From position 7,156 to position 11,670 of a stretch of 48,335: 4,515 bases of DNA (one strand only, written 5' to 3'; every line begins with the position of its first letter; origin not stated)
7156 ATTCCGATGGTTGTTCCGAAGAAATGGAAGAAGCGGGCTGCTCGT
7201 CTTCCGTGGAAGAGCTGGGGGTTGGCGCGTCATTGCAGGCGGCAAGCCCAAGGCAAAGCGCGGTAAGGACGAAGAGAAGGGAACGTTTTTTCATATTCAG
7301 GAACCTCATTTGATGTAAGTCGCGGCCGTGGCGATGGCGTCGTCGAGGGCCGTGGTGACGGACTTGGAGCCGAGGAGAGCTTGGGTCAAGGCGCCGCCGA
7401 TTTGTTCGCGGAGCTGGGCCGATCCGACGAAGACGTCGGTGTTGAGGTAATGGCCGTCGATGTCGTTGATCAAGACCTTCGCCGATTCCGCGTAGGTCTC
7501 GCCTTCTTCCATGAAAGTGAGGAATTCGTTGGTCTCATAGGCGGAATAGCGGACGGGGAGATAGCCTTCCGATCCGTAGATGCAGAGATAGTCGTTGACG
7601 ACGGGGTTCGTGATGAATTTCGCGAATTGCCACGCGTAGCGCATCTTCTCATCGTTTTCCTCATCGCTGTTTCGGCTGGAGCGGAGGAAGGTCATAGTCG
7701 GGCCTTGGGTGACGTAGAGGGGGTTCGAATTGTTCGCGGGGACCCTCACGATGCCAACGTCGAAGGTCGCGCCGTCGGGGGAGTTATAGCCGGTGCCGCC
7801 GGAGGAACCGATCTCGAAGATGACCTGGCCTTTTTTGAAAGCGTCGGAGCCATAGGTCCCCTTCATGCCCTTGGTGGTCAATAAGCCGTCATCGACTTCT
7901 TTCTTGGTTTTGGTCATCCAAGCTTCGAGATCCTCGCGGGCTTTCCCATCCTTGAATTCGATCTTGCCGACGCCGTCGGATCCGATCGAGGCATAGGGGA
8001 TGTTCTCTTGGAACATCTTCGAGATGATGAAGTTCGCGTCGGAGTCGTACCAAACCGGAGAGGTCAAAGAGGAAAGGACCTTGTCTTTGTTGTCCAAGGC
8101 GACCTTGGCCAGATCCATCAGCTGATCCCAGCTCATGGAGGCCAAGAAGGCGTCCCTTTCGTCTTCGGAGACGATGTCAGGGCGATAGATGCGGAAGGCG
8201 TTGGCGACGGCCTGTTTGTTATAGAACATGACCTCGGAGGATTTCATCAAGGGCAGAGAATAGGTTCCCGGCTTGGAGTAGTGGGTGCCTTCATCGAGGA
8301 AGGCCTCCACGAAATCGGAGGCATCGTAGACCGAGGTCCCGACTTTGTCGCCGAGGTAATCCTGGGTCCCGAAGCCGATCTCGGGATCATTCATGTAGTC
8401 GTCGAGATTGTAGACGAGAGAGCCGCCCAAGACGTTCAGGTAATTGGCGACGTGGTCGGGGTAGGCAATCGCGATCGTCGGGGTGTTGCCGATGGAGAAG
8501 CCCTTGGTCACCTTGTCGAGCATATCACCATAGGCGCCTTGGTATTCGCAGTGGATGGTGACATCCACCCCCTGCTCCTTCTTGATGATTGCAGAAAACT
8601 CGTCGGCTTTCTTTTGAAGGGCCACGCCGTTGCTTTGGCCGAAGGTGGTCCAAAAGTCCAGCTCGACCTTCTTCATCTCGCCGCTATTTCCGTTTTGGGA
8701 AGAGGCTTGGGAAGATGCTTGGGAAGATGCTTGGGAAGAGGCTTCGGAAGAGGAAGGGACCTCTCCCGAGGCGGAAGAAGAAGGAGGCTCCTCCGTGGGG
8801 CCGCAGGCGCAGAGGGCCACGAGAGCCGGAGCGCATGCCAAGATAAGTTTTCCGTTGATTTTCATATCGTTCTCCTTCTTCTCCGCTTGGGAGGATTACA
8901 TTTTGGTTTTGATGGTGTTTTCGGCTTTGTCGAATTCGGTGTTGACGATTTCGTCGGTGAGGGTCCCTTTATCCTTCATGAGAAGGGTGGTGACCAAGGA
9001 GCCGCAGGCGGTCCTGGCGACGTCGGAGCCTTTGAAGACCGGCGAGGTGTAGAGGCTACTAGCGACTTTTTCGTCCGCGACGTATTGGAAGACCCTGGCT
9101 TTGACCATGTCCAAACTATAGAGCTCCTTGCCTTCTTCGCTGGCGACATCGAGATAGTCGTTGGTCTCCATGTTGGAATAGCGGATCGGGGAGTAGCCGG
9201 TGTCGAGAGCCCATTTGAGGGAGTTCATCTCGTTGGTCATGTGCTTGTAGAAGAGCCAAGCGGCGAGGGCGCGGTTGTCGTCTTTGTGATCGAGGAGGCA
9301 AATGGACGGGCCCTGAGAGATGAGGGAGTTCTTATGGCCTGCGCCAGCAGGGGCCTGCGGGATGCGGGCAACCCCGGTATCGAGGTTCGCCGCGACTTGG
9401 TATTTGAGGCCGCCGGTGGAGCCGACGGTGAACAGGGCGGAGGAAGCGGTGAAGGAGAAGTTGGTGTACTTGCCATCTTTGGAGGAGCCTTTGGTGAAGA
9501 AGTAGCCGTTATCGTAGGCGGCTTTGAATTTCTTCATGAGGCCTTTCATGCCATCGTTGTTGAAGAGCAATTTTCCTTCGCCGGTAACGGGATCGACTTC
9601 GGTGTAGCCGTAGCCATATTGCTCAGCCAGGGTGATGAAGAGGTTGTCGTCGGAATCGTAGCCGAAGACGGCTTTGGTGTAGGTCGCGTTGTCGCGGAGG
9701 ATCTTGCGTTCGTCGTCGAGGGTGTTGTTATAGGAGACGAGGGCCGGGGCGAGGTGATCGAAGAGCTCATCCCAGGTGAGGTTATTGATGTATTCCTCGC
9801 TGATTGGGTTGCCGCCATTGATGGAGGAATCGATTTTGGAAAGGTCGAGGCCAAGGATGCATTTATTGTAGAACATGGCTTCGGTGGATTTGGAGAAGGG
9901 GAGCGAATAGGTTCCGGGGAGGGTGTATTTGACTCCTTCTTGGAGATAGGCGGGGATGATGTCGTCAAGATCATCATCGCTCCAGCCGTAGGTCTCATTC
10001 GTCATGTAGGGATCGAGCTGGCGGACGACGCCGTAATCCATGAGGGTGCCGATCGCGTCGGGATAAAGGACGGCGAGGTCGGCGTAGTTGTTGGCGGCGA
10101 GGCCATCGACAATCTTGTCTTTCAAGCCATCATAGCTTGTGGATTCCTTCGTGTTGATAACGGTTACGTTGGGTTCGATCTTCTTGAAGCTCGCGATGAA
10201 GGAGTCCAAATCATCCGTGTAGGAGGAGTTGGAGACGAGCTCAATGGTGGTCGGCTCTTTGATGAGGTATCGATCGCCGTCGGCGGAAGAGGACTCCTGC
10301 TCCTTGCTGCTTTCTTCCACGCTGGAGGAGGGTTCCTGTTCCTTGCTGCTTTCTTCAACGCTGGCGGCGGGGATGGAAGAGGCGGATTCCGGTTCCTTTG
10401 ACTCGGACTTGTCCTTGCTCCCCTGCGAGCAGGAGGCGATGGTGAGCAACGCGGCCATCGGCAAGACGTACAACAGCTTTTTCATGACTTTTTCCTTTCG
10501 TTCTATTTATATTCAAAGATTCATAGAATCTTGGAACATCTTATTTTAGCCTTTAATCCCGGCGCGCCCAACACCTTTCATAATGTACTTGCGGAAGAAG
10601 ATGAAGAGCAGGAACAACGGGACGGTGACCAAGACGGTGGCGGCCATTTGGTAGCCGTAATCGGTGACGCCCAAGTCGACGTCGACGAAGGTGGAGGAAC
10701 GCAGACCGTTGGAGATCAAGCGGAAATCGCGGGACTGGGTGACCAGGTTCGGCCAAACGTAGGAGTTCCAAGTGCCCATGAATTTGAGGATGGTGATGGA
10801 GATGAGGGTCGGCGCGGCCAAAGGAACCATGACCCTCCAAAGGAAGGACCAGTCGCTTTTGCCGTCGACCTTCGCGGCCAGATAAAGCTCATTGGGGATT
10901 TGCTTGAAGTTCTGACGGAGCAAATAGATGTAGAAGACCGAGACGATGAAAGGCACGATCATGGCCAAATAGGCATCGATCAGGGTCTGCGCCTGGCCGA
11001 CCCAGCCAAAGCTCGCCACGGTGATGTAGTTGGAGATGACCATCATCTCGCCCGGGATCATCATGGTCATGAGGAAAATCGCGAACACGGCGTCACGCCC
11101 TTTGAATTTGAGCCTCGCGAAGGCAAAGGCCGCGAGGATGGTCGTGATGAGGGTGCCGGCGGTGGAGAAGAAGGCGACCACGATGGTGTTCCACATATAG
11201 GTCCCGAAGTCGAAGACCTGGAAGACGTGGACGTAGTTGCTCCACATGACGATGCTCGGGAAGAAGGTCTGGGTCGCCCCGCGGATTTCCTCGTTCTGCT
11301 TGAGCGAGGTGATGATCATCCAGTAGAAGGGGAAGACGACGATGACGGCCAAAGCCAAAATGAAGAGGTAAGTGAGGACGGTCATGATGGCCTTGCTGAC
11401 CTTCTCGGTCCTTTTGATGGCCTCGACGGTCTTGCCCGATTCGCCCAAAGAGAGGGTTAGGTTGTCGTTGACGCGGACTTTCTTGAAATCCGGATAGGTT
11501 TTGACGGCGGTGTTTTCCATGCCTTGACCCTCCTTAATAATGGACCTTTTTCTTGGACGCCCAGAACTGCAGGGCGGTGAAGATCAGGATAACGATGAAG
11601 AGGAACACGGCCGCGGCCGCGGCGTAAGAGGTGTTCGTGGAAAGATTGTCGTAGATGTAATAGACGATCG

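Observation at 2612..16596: Nine-gene operon coupling a surface nuclease, a multi-OB-like lipoprotein and an atypical ABC importer: candidate nucleic-acid capture, degradation and import system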

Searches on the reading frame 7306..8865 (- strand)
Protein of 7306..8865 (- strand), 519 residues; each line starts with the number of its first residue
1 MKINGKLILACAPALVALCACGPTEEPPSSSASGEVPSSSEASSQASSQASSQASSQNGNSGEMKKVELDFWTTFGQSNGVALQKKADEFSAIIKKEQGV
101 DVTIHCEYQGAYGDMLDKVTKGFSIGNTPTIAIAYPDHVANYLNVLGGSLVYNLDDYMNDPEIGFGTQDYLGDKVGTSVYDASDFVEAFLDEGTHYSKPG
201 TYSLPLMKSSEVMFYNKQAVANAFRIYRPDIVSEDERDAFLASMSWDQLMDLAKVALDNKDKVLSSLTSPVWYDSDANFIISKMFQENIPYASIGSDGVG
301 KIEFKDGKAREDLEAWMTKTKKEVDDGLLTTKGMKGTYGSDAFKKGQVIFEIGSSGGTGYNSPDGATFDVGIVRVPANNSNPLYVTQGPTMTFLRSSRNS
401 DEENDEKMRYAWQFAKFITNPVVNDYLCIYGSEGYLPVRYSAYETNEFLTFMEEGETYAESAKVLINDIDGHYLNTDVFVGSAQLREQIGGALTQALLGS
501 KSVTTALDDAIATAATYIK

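Call 4: search_protein_families(library=pfam, proteins=[window:7306-8865:-], max_evalue=0.01)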
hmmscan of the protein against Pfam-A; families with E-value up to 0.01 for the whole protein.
window:7306-8865:- (519 aa): 0 families

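Call 5: search_protein_families(library=ncbifam, proteins=[window:7306-8865:-], max_evalue=0.01)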
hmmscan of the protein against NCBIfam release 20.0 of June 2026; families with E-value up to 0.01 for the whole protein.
window:7306-8865:- (519 aa): 3 families
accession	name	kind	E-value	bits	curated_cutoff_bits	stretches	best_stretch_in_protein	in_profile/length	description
NF045826.1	lipo_P68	equivalog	8e-06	24.6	200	0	10-221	12-174/669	P68 family surface lipoprotein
NF008211.0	PRK10974.1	equivalog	5.3e-05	22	411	0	64-221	24-158/439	sn-glycerol-3-phosphate ABC transporter substrate-binding protein UgpB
NF040528.1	SP_0198_lipo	equivalog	0.0078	16.2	100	1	9-70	7-63/144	SP_0198 family lipoprotein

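Call 23: search_solved_structures(query=window:7306-8865:-, max_evalue=0.01)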
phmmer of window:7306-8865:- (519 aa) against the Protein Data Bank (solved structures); distinct sequences matched with E-value up to 0.01: 10.
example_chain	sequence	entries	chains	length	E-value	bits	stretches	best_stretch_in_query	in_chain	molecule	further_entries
7c0x_A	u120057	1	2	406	4.9e-07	32.4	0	311-509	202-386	Sugar ABC transporter, periplasmic sugar-binding protein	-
7c0f_A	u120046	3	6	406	5e-07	32.4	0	311-509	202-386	Sugar ABC transporter, periplasmic sugar-binding protein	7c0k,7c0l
7c0u_A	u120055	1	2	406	9e-07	31.5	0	311-509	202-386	Sugar ABC transporter, periplasmic sugar-binding protein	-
7c0y_A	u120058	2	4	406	1e-06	31.4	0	313-509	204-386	Sugar ABC transporter, periplasmic sugar-binding protein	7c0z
7c0t_A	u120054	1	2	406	1.3e-06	31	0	311-509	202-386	Sugar ABC transporter, periplasmic sugar-binding protein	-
7c0v_A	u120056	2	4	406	1.4e-06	30.9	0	67-145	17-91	Sugar ABC transporter, periplasmic sugar-binding protein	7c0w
7c0o_A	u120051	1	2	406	1.8e-06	30.6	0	311-509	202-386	Sugar ABC transporter, periplasmic sugar-binding protein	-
7c14_A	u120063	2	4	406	2.1e-06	30.3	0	67-145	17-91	Sugar ABC transporter, periplasmic sugar-binding protein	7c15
7c0r_A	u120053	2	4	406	2.5e-06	30.1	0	311-509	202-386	Sugar ABC transporter, periplasmic sugar-binding protein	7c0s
7c16_A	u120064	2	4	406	2.6e-06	30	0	67-145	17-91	Sugar ABC transporter, periplasmic sugar-binding protein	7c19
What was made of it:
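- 7306..8865 (-): g6: substrate-binding lipoprotein, paralogue B. On its own it hits the 7C0x dinucleotide-binding SBP series at E 5e-7 (call 23).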

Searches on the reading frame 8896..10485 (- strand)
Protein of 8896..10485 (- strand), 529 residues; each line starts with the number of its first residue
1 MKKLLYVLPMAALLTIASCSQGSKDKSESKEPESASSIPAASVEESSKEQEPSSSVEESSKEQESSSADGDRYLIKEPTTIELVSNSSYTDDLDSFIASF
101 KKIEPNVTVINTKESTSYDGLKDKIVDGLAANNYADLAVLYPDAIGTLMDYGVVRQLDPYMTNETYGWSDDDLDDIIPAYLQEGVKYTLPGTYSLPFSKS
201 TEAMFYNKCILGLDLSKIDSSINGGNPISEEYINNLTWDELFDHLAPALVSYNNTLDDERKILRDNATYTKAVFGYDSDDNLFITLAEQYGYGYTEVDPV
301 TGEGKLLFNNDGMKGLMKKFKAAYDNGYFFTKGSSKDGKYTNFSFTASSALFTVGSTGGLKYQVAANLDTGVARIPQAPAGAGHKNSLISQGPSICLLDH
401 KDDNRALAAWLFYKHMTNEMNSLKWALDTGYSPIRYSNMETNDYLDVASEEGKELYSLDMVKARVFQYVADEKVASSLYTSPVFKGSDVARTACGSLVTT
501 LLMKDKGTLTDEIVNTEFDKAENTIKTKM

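Call 4: search_protein_families(library=pfam, proteins=[window:8896-10485:-], max_evalue=0.01)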
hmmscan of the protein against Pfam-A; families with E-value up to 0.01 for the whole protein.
window:8896-10485:- (529 aa): 2 families
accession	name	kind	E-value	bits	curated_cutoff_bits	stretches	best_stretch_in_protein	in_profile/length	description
PF13416.11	SBP_bac_8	-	1.2e-26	94.6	27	1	97-437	3-264/279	Bacterial extracellular solute-binding protein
PF01547.30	SBP_bac_1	-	7.3e-10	39.7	26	1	88-419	3-303/307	Bacterial extracellular solute-binding protein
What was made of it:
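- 8896..10485 (-): g5: substrate-binding lipoprotein, paralogue A. SBP_bac_8 E 1e-26 (call 4) and lipobox IASC.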

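Call 5: search_protein_families(library=ncbifam, proteins=[window:8896-10485:-], max_evalue=0.01)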
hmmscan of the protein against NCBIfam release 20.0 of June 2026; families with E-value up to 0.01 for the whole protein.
window:8896-10485:- (529 aa): 5 families
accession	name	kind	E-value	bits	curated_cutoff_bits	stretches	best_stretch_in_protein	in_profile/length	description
NF045826.1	lipo_P68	equivalog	4.3e-05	22.2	200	1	112-231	78-190/669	P68 family surface lipoprotein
NF008211.0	PRK10974.1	equivalog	0.0004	19.1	411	1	331-437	249-354/439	sn-glycerol-3-phosphate ABC transporter substrate-binding protein UgpB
NF040528.1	SP_0198_lipo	equivalog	0.0023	17.9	100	1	4-73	4-67/144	SP_0198 family lipoprotein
NF053772.1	BSAP5b_fam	equivalog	0.0045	16.3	380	1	1-63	1-63/418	BSAP5b family pore-forming toxin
NF050142.1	PG1828_fam_lipo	equivalog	0.0083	16.8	50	0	1-45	1-43/59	PG1828 family lipoprotein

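Call 22: search_solved_structures(query=window:8896-10485:-, max_evalue=0.01)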
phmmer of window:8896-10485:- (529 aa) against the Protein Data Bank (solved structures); distinct sequences matched with E-value up to 0.01: 7.
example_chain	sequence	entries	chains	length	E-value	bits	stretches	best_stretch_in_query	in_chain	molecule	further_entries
9xf5_A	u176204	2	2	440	8.5e-05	24.5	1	56-211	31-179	ABC transporter substrate-binding protein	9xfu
6r1b_C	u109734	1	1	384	0.0002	23.3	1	348-493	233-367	Putative Sn-glycerol-3-phosphate-binding lipoprotein UgpB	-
6r1b_D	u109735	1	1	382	0.00021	23.2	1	348-493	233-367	Putative Sn-glycerol-3-phosphate-binding lipoprotein UgpB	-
6r1b_A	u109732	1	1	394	0.00042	22.2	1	348-492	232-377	Putative Sn-glycerol-3-phosphate-binding lipoprotein UgpB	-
6r1b_B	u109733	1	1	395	0.00043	22.2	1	348-492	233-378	Putative Sn-glycerol-3-phosphate-binding lipoprotein UgpB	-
4mfi_A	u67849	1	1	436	0.00056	21.8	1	348-492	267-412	Sn-glycerol-3-phosphate ABC transporter substrate-binding protein UspB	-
1elj_A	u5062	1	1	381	0.0099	17.7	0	100-211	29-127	MALTODEXTRIN-BINDING PROTEIN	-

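Call 73: search_protein_families(library=ncbifam, alignment_id=A5, max_evalue=0.001)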
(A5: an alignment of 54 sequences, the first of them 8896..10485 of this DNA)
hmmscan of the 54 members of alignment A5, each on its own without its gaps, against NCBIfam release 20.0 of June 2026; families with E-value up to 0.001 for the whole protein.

A. member 1, window:8896-10485:- (529 aa): 2 families
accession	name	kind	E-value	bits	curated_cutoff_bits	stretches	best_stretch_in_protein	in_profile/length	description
NF045826.1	lipo_P68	equivalog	4.3e-05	22.2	200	1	112-231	78-190/669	P68 family surface lipoprotein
NF008211.0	PRK10974.1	equivalog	0.0004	19.1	411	0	331-437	249-354/439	sn-glycerol-3-phosphate ABC transporter substrate-binding protein UgpB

B. families by the number of members that match (of 54 scanned): 4 families
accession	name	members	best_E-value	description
NF045826.1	lipo_P68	43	8.8e-18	P68 family surface lipoprotein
NF008211.0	PRK10974.1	34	2.3e-14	sn-glycerol-3-phosphate ABC transporter substrate-binding protein UgpB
TIGR03850.1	bind_CPR_0540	1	0.00019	carbohydrate ABC transporter substrate-binding protein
NF040528.1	SP_0198_lipo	1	0.00022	SP_0198 family lipoprotein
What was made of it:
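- On UgpB, G3P-binding protein (NCBIfam NF008211 equivalog): The best E in the family is 2e-14 (call 73).
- On Mycoplasma SNase-ABC 'nucleotide transporter' operon: The only link is the NCBIfam 'P68 family surface lipoprotein' model: 43 of 54 SBPs, best E 9e-18, all below the 200-bit cut-off (call 73).
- Orthology to the Mycoplasma proteins rests only on sub-threshold NCBIfam 'P68 lipoprotein' hits (43 of 54 members, best E 9e-18, cut-off not reached; call 73). Thirty-four of 54 SBPs hit UgpB (call 73).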

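Call 74: search_solved_structures(query=A5, max_evalue=0.001)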
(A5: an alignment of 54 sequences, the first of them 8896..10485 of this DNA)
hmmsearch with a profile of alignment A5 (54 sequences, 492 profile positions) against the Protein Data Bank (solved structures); distinct sequences matched with E-value up to 0.001: 33.
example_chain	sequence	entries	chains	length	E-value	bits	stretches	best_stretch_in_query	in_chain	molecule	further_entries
7c0x_A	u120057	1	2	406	4.3e-25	91.5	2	274-432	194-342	Sugar ABC transporter, periplasmic sugar-binding protein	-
7c0f_A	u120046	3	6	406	5e-25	91.2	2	274-432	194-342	Sugar ABC transporter, periplasmic sugar-binding protein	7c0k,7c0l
7c0t_A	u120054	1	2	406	1.3e-24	89.9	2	274-432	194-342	Sugar ABC transporter, periplasmic sugar-binding protein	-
7c0r_A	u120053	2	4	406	5.2e-24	87.9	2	274-432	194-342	Sugar ABC transporter, periplasmic sugar-binding protein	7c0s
7c0u_A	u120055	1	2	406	5.7e-24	87.8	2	274-432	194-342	Sugar ABC transporter, periplasmic sugar-binding protein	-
7c0o_A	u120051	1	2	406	6.1e-24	87.7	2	274-432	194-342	Sugar ABC transporter, periplasmic sugar-binding protein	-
7c0v_A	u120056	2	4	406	6.4e-24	87.6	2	285-432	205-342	Sugar ABC transporter, periplasmic sugar-binding protein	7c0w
7c0y_A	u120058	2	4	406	2e-23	86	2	274-432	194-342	Sugar ABC transporter, periplasmic sugar-binding protein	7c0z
7c14_A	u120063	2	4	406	2.1e-23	85.9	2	274-432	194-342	Sugar ABC transporter, periplasmic sugar-binding protein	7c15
7c16_A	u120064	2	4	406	2.5e-22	82.3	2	35-122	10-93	Sugar ABC transporter, periplasmic sugar-binding protein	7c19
9lff_A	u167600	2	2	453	2.6e-19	72.4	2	34-207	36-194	SN-glycerol-3-phophate ABC transporter, periplasmic SN-glycerol-3-phosphate-binding protei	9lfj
4aq4_A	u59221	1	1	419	4.2e-18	68.4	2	272-422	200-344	SN-GLYCEROL-3-PHOSPHATE-BINDING PERIPLASMIC PROTEIN UGPB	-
6x84_A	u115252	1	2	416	7.9e-18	67.5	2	272-422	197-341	sn-glycerol-3-phosphate-binding periplasmic protein UgpB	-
7c1b_A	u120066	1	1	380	3.6e-12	48.8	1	302-432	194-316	Sugar ABC transporter, periplasmic sugar-binding protein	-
9xf5_A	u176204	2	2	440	8.1e-11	44.4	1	6-107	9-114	ABC transporter substrate-binding protein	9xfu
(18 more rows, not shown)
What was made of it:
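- Closest known: Thermus thermophilus dinucleotide. Same: It is the best solved relative of the SBP family (E 5e-25, call 74).
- Next come G3P-binding UgpB (1e-18 to 1e-19), then GPC-binding UgpB (1e-9), then sugar binders (>=6e-6) (call 74). The depositors named the best PDB hit a 'sugar ABC transporter' (call 74). True sugar-binding SBPs score at least 19 orders of magnitude worse than the phosphate-ester binders (call 74).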

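Call 79: search_solved_structures(query=A5, max_evalue=1e-20, show_alignments=1)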
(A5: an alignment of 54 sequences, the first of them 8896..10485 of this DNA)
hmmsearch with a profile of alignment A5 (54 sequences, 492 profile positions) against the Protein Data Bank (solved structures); distinct sequences matched with E-value up to 1e-20: 10.
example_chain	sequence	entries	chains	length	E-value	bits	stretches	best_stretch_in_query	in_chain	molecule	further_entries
7c0x_A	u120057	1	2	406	4.3e-25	91.5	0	274-432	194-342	Sugar ABC transporter, periplasmic sugar-binding protein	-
7c0f_A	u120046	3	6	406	5e-25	91.2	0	274-432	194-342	Sugar ABC transporter, periplasmic sugar-binding protein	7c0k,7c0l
7c0t_A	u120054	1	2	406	1.3e-24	89.9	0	274-432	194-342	Sugar ABC transporter, periplasmic sugar-binding protein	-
7c0r_A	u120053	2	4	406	5.2e-24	87.9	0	274-432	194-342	Sugar ABC transporter, periplasmic sugar-binding protein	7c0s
7c0u_A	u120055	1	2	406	5.7e-24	87.8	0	274-432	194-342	Sugar ABC transporter, periplasmic sugar-binding protein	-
7c0o_A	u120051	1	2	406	6.1e-24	87.7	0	274-432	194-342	Sugar ABC transporter, periplasmic sugar-binding protein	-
7c0v_A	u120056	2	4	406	6.4e-24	87.6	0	285-432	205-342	Sugar ABC transporter, periplasmic sugar-binding protein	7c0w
7c0y_A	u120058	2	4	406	2e-23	86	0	274-432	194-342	Sugar ABC transporter, periplasmic sugar-binding protein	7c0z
7c14_A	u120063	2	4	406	2.1e-23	85.9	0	274-432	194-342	Sugar ABC transporter, periplasmic sugar-binding protein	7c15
7c16_A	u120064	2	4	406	2.5e-22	82.3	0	35-122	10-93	Sugar ABC transporter, periplasmic sugar-binding protein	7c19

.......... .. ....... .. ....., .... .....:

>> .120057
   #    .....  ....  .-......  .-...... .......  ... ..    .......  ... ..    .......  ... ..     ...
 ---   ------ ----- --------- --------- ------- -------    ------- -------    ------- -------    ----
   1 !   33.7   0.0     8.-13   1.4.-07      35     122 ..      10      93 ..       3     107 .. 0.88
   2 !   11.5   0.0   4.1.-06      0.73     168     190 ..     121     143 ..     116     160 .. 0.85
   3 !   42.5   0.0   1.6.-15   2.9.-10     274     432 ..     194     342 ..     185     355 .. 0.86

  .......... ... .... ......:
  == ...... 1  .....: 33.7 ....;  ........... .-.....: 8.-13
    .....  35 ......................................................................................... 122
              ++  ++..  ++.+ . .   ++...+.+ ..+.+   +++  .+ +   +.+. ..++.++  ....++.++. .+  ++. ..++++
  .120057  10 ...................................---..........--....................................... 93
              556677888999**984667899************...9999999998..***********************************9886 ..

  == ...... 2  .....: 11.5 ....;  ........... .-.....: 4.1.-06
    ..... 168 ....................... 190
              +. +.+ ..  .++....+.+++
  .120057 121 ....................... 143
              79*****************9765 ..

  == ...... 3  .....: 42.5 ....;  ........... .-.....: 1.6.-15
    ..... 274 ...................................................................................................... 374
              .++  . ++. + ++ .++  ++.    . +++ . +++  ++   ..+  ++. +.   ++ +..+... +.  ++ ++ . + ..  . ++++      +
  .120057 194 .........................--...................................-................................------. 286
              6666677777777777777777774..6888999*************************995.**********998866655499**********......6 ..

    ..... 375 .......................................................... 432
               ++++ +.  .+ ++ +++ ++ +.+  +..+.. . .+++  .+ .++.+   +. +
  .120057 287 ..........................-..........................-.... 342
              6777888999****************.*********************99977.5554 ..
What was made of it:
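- Closest known: Thermus thermophilus dinucleotide. Same: The N-lobe Tyr, the 'KS' Ser and the C-lobe 'GY.P' Tyr align (call 79).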

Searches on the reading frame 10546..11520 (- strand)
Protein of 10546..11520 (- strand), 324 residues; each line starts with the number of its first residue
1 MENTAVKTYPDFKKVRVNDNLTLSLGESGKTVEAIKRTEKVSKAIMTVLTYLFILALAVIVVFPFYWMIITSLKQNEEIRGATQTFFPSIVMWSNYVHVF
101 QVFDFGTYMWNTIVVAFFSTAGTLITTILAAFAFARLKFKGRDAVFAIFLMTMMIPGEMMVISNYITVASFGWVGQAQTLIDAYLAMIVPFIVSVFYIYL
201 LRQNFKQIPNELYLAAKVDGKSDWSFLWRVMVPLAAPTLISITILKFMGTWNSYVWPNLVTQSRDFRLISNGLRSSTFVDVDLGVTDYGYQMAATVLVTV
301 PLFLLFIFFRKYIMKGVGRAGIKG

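Call 4: search_protein_families(library=pfam, proteins=[window:10546-11520:-], max_evalue=0.01)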
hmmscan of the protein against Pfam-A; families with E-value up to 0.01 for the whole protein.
window:10546-11520:- (324 aa): 1 family
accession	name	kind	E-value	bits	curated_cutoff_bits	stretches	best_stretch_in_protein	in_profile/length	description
PF00528.27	BPD_transp_1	-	2e-16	60.7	26.4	1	128-317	6-182/184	Binding-protein-dependent transport system inner membrane component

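Call 5: search_protein_families(library=ncbifam, proteins=[window:10546-11520:-], max_evalue=0.01)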
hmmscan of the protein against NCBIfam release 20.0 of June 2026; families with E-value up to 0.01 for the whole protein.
window:10546-11520:- (324 aa): 11 families
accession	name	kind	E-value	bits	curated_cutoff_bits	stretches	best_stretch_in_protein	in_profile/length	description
NF008210.0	PRK10973.1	equivalog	1e-29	104.1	297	1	46-317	8-276/281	sn-glycerol-3-phosphate ABC transporter permease UgpE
NF040932.1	ABC_arch_GlcU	equivalog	3.9e-27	95.6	340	1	47-318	2-265/272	glucose ABC transporter permease GlcU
NF008231.0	PRK10998.1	equivalog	4.4e-21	75.7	261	1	42-324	8-296/296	maltose ABC transporter permease MalG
NF011624.0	PRK15050.1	equivalog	3e-12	46.2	247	1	38-314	16-287/297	2-aminoethylphosphonate ABC transporter permease subunit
TIGR01581.1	Mo_ABC_porter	hypoth_equivalog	8.7e-12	45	210.3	1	92-248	6-169/225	ABC transporter permease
NF007047.0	PRK09500.1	equivalog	1.8e-10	40.9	326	1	46-305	3-245/257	spermidine/putrescine ABC transporter permease PotC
TIGR02141.1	modB_ABC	equivalog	1.2e-08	34.9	182.6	1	112-248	3-146/208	molybdate ABC transporter permease subunit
TIGR03226.1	PhnU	equivalog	1.3e-07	31.4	283.45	1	50-310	41-301/311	2-aminoethylphosphonate ABC transporter permease subunit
NF040839.1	tungstate_WtpB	equivalog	1.9e-06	27.7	340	1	109-247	46-190/251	tungstate ABC transporter permease WtpB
NF006939.0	PRK09421.1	equivalog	1.1e-05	24.9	262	1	113-248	16-159/230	molybdate ABC transporter permease subunit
NF008232.0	PRK10999.1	equivalog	0.00058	18.7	392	1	187-269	379-462/520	maltose ABC transporter permease MalF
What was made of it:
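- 10546..11520 (-): g4: UgpE/MalG-like permease. BPD_transp_1 E 2e-16; NCBIfam UgpE 1e-29 (calls 4, 5).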
